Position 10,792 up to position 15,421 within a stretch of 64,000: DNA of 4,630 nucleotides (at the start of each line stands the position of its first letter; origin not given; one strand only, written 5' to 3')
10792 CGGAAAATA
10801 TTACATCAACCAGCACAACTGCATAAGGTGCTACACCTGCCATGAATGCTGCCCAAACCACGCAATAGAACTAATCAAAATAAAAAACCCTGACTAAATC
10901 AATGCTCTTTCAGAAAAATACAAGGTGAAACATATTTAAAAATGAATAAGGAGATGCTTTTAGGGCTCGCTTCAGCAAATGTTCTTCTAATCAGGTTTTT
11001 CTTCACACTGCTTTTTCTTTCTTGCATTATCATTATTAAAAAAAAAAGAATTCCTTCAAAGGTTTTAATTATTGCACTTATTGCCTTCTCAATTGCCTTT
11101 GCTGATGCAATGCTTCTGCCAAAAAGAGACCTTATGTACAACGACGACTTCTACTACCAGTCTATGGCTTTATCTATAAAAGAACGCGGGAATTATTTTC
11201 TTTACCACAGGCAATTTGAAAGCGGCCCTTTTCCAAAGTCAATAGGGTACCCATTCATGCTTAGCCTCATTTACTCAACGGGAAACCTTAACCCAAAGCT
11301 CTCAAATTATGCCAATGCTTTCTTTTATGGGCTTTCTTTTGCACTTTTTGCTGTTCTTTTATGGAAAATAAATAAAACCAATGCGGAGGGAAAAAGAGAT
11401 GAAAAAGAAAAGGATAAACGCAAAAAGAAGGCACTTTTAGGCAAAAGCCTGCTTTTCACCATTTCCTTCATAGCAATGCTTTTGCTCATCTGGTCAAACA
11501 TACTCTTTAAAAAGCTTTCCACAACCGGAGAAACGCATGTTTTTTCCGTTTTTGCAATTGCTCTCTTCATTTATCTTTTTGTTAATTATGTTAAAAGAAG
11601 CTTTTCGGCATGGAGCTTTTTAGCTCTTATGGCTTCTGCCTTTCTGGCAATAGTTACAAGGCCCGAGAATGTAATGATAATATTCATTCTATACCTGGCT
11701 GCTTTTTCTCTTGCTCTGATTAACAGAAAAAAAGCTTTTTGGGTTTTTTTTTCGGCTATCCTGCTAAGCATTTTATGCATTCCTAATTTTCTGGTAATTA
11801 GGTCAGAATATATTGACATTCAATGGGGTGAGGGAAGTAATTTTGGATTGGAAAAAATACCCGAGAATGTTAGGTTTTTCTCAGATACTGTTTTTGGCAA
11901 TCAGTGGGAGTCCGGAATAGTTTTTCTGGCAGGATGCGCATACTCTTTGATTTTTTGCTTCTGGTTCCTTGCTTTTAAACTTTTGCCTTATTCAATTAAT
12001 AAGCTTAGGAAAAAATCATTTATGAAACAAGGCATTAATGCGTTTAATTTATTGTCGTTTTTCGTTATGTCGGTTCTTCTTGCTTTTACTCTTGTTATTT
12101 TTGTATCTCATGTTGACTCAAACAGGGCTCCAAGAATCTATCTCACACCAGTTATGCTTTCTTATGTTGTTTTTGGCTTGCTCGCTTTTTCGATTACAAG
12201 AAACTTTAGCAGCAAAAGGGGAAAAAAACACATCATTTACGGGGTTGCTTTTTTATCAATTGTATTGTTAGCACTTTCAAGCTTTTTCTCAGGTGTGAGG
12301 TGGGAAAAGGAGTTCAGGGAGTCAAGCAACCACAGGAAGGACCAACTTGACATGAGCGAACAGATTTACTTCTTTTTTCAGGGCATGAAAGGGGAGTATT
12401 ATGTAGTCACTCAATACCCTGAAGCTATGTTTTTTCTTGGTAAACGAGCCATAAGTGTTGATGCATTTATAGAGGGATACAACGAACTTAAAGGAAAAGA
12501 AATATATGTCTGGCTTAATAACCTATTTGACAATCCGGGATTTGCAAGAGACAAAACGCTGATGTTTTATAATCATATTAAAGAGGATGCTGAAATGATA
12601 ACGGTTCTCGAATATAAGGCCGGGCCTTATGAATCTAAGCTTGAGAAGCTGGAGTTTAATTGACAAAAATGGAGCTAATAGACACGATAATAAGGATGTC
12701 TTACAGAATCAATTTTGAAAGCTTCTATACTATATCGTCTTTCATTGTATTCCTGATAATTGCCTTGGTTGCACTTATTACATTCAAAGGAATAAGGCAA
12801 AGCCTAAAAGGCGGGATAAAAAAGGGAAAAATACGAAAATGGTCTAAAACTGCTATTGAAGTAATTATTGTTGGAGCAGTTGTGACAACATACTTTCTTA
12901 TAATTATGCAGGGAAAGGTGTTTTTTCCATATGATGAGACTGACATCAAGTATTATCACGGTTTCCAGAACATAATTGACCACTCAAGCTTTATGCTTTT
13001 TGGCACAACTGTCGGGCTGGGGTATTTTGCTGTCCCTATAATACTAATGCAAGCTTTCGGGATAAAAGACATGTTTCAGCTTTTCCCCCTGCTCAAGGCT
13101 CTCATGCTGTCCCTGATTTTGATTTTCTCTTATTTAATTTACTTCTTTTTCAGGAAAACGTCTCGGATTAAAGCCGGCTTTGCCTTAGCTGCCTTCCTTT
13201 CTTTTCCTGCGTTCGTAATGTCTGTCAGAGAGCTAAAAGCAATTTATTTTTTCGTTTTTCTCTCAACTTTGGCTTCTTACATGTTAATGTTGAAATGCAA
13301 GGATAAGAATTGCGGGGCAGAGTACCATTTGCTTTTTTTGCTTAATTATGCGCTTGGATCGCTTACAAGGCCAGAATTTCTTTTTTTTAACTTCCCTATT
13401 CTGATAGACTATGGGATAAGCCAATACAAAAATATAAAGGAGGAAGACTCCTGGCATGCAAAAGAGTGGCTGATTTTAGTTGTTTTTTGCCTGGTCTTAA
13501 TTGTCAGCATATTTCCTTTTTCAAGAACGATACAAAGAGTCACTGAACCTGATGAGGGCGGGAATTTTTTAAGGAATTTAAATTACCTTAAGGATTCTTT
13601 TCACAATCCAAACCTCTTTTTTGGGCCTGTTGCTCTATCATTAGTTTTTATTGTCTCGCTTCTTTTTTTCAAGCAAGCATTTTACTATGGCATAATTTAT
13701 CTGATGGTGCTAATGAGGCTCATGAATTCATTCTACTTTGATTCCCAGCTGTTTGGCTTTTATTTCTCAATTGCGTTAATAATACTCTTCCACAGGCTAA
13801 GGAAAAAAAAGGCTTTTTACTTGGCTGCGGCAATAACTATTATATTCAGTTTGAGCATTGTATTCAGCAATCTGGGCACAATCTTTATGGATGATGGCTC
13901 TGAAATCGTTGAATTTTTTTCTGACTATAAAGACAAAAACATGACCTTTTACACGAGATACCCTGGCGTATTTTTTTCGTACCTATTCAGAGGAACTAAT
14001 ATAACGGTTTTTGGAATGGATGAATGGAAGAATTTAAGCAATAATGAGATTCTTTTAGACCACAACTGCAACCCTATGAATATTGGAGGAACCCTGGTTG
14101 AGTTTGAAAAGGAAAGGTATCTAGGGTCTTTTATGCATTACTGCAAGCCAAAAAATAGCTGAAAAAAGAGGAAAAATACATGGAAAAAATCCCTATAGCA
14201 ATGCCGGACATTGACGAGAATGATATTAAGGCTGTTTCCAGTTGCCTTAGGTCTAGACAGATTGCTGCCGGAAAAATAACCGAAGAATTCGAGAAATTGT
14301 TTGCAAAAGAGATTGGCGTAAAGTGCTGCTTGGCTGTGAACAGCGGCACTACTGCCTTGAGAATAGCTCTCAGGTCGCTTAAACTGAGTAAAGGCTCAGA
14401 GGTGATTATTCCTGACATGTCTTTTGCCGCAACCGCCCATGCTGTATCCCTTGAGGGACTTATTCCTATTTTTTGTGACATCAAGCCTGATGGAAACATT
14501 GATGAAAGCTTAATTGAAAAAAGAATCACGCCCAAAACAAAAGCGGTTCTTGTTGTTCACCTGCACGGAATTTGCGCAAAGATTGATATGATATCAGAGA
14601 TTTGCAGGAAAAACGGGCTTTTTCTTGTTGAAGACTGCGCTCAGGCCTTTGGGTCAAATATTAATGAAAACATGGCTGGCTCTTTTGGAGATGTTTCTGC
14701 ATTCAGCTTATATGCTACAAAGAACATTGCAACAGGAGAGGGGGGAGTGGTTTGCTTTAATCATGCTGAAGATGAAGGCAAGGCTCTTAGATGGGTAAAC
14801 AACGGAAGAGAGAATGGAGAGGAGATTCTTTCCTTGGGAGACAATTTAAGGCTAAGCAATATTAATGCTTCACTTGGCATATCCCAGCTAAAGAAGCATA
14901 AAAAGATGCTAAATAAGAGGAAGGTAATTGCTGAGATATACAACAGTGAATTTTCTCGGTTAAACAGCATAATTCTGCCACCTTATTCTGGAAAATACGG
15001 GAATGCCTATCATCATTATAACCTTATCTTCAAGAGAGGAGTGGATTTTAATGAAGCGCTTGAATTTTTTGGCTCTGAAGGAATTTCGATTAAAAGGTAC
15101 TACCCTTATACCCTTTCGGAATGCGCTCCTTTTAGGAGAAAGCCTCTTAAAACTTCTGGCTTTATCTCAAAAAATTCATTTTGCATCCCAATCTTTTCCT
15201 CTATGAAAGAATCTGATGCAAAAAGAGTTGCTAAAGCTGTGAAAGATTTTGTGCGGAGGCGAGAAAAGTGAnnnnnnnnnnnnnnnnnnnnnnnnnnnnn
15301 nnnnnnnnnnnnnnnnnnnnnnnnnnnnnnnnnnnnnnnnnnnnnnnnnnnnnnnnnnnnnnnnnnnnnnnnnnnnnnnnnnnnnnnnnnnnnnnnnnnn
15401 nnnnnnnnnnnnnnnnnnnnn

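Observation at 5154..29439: Island of ten radical SAM enzymes with GT-C-like membrane proteins, an amino-sugar aminotransferase and a ferredoxin-domain protein; product unknown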

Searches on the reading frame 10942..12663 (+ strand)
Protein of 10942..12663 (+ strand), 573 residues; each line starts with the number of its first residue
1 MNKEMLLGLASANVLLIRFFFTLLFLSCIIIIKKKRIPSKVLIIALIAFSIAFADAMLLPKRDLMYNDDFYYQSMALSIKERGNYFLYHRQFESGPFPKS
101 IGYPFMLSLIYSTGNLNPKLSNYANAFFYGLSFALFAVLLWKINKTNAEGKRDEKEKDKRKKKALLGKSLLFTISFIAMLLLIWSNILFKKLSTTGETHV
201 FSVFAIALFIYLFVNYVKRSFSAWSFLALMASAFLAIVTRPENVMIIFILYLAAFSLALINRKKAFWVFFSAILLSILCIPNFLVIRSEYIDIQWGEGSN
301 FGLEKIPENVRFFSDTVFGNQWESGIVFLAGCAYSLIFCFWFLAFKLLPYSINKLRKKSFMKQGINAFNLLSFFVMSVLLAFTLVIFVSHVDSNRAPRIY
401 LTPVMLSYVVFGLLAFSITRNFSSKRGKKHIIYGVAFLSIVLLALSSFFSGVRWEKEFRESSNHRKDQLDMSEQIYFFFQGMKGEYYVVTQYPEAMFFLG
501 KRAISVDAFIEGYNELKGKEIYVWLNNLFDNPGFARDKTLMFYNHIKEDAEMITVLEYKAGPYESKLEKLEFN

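Call 3: search_protein_families(library=pfam, proteins=[window:10942-12663:+], max_evalue=0.01)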
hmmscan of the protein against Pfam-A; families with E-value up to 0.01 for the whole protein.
window:10942-12663:+ (573 aa): 0 families

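Call 7: search_protein_families(library=ncbifam, proteins=[window:10942-12663:+], max_evalue=0.01)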
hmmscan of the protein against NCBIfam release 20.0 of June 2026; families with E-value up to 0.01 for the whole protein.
window:10942-12663:+ (573 aa): 0 families

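Call 61: find_homologous_proteins(query=window:10942-12663:+, max_evalue=0.001)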
Query window:10942-12663:+ (573 aa): 2 proteins with E <= 0.001 among 8000 candidates.
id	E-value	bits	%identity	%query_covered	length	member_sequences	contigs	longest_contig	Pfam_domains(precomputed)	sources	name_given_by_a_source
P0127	0.0e+0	1249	99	100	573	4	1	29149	-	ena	-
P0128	5.6e-173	595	48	99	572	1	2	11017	-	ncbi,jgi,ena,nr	ncbi:MAG TPA: hypothetical protein ENN46_04500 [Candidatus Woesearchaeota archaeon]|nr:hypothetical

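Call 62: find_encoding_contigs(protein=P0128, flank=10000, max_places=1)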
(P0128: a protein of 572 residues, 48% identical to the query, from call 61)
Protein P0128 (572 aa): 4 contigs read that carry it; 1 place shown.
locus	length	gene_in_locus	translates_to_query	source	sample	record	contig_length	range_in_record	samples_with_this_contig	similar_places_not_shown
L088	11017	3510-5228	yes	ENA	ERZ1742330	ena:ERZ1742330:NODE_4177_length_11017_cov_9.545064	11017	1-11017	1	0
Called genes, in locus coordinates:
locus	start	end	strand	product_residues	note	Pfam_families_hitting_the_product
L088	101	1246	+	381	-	-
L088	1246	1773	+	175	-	-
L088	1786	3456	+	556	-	PF04015:DUF362, PF00037:Fer4 (weak), PF12837:Fer4_6 (faint), PF12838:Fer4_7 (weak), PF13187:Fer4_9 (weak), PF13237:Fer4_10 (weak), PF14697:Fer4_21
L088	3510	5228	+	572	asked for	-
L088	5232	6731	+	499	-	-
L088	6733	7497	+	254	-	PF00535:Glycos_transf_2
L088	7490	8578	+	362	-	PF01041:DegT_DnrJ_EryC1, PF01212:Beta_elim_lyase (weak), PF00266:Aminotran_5 (weak)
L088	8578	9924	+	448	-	PF04055:Radical_SAM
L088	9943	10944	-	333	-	PF00535:Glycos_transf_2, PF10111:Glyco_tranf_2_2 (weak)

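Call 81: predict_structure(alignment_id=A7)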
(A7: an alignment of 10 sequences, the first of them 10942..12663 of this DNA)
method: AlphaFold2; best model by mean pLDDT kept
length: 573 residues; sequences in the alignment: 10
mean_pLDDT: 57.7   pTM: 0.55
mean pLDDT of the five models: 57.7, 57.4, 53.7, 52.0, 48.5
residues with pLDDT >= 90: 0; 70-90: 86; 50-70: 334; < 50: 153
segments of 3 or more residues with pLDDT < 50: 60-67, 87-98, 147-157, 161-167, 188-194, 287-304, 323-325, 341-343, 345-351, 353-355, 357-365, 388-401, 458-464, 527-534, 550-552, 560-567, 571-573
pLDDT, mean of each block of 10 residues (from residue 1): 61 76 73 67 70 62 46 69 55 44 71 66 66 69 55 47 48 56 51 53 66 65 73 73 65 67 77 77 52 37 47 52 49 50 45 45 48 55 51 43 52 52 52 60 57 49 51 65 69 61 66 62 54 50 59 52 42 44
secondary structure, 60 per line:
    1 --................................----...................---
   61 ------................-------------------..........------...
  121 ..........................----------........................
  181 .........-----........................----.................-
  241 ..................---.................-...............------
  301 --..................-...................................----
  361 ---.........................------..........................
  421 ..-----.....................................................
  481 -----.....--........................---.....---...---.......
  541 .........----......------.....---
elements in order: H3-34 H39-57 H67-82 H102-111 H118-146 H157-189 H195-218 H223-239 H241-258 H262-278 H280-294 H303-320 H322-356 H364-388 H395-422 H428-480 E486-490 H493-502 E503-505 H506-516 E520-524 H534-549 E554-559 E566-570

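Call 85: fold_search(model_id=the predicted structure, library=pdb)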
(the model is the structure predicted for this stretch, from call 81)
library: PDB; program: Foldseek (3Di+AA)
matches with E <= 10: 218; with E <= 0.001: 0
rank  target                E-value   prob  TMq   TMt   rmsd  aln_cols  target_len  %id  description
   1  7e9s_A                4.3e-03  0.99  0.33  0.24  16.6       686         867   12  Archaeal oligosaccharyltransferase AglB from Archaeoglobus fulgidus in complex with an inhibitory peptide and a dolich (released 2021-09-08)
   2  5f15                  4.5e-03  0.99  0.28  0.30  15.4       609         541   12  Crystal Structure of ArnT from Cupriavidus metallidurans bound to Undecaprenyl phosphate (released 2016-02-17)
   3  3wak                  6.7e-03  0.99  0.32  0.23  17.0       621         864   12  Crystal structure of the Archaeoglobus fulgidus oligosaccharyltransferase (O29867_ARCFU) in the apo form (released 2013-10-30)
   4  3waj                  1.1e-02  0.97  0.28  0.22  17.5       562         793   12  Crystal structure of the Archaeoglobus fulgidus oligosaccharyltransferase (O29867_ARCFU) complex with Zn and sulfate (released 2013-10-30)
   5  3rce_A                1.8e-02  0.98  0.34  0.30  14.3       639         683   13  Bacterial oligosaccharyltransferase PglB (released 2011-06-15)
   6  6gxc_A                2.3e-02  0.97  0.35  0.30  20.0       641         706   12  Bacterial oligosaccharyltransferase PglB in complex with an inhibitory peptide and a reactive lipid-linked oligosaccha (released 2018-11-14)
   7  5ogl_A                2.3e-02  0.97  0.35  0.30  14.8       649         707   13  Structure of bacterial oligosaccharyltransferase PglB in complex with an acceptor peptide and an lipid-linked oligosac (released 2017-10-25)
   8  8b71_A                2.0e-01  0.12  0.13  0.14  28.7       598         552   14  Upright KimA dimer with bound c-di-AMP from B. subtilis (released 2023-01-18)
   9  9e61_B                2.2e-01  0.87  0.24  0.20   8.4       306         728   14  Cryo-EM structure of Saccharomyces cerevisiae Pmt4 apo form (released 2025-10-15)
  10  9e6i_B                2.6e-01  0.84  0.24  0.20   8.5       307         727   14  Cryo-EM structure of Saccharomyces cerevisiae Pmt4-Ccw5 complex (released 2025-10-15)
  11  9e61_A                2.7e-01  0.84  0.24  0.20   8.5       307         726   14  Cryo-EM structure of Saccharomyces cerevisiae Pmt4 apo form (released 2025-10-15)
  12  6gn8_B                8.2e-01  0.23  0.14  0.26  14.6       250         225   11  Exoenzyme S from Pseudomonas aeruginosa in complex with human 14-3-3 protein beta, trimeric crystal form (released 2018-09-26)
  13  3ph7_A                1.2e+00  0.05  0.10  0.14  23.2       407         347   13  Crystal structure of Plasmodium vivax putative polyprenyl pyrophosphate synthase in complex with geranylgeranyl diphos (released 2010-11-17)
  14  8dp5_D                1.5e+00  0.13  0.13  0.24  15.8       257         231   12  Structure of the PEAK3/14-3-3 complex (released 2023-06-28)
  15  9exz_B                1.5e+00  0.05  0.11  0.11  26.1       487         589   13  Efficient and scalable protein design using a relaxed sequence space (released 2024-10-16)
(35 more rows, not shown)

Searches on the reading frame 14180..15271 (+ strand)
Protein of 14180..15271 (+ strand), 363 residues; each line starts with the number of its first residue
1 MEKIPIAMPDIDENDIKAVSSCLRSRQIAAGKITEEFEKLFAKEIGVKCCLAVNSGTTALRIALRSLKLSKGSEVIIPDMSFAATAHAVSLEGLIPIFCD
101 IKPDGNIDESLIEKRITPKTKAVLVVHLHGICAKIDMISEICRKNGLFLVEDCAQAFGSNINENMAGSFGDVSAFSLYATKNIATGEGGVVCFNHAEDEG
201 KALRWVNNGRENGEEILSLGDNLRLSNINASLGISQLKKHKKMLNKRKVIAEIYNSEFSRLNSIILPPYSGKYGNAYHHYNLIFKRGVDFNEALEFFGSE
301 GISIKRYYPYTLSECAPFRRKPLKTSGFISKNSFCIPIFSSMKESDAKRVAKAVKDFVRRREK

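Call 3: search_protein_families(library=pfam, proteins=[window:14180-15271:+], max_evalue=0.01)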
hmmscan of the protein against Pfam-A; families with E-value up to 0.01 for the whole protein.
window:14180-15271:+ (363 aa): 5 families
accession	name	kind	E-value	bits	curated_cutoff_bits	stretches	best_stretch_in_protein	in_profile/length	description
PF01041.23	DegT_DnrJ_EryC1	-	1.2e-87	294.9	19.8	1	10-354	2-359/360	DegT/DnrJ/EryC1/StrS aminotransferase family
PF01212.27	Beta_elim_lyase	-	4.2e-12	46.4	27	1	33-266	33-273/288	Beta-eliminating lyase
PF00266.25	Aminotran_5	-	1.1e-11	44.8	21.5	1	21-160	32-183/371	Aminotransferase class-V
PF01053.26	Cys_Met_Meta_PP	-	2.3e-06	26.9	27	1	35-206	55-225/381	Cys/Met metabolism PLP-dependent enzyme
PF00155.27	Aminotran_1_2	-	3.7e-06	26.8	19.7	1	34-153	44-186/361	Aminotransferase class I and II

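Call 7: search_protein_families(library=ncbifam, proteins=[window:14180-15271:+], max_evalue=0.01)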
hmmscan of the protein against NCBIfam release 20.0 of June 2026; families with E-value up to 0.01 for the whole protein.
window:14180-15271:+ (363 aa): 29 families (the best 25 are shown)
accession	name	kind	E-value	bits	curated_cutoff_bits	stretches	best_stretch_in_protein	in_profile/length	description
TIGR03588.1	PseC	equivalog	3.9e-65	220.2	423.5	1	4-356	2-378/380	UDP-4-amino-4,6-dideoxy-N-acetyl-beta-L-altrosamine transaminase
TIGR04181.1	NHT_00031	hypoth_equivalog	9.8e-58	195.7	420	1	4-326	1-346/359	LegC family aminotransferase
NF008687.0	PRK11706.1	equivalog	8.9e-55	185.9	375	1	4-358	2-374/375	dTDP-4-amino-4,6-dideoxygalactose transaminase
TIGR04427.1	PLP_DesI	equivalog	1.7e-52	178.8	650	1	30-356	50-381/390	dTDP-4-dehydro-6-deoxyglucose aminotransferase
NF008658.2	PRK11658.1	equivalog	1.4e-49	168.8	631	1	4-358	5-377/379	UDP-4-amino-4-deoxy-L-arabinose aminotransferase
NF011936.0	PRK15407.1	equivalog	1.5e-46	159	423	2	3-196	36-238/440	lipopolysaccharide biosynthesis protein RfbH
TIGR02379.1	ECA_wecE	subfamily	7.3e-41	140.2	434.85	1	4-358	2-375/376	dTDP-4-amino-4,6-dideoxy-D-glucose transaminase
TIGR01977.1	am_tr_V_EF2568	hypoth_equivalog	6.5e-09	35.3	377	1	35-258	51-276/376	cysteine desulfurase family protein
NF005816.0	PRK07682.1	equivalog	7.4e-07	28.1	620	1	53-127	95-171/390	aminotransferase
NF010611.0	PRK14012.1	equivalog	1.1e-06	27.8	548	1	85-241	112-276/406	IscS subfamily cysteine desulfurase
TIGR02006.1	IscS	equivalog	1.5e-06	27.5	643.2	1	85-254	108-286/402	IscS subfamily cysteine desulfurase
NF005817.0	PRK07683.1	equivalog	4.3e-06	25.7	575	1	52-126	94-168/387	aminotransferase A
NF040779.1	Sec_lyase_SclA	exception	7e-06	25.2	525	1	53-217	67-234/378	selenocysteine lyase SclA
TIGR03403.1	nifS_epsilon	equivalog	6.3e-05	22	587.7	1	81-245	102-272/382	NifS family cysteine desulfurase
NF004975.0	PRK06348.1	equivalog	9.6e-05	21.5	549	1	33-126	75-169/384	pyridoxal phosphate-dependent aminotransferase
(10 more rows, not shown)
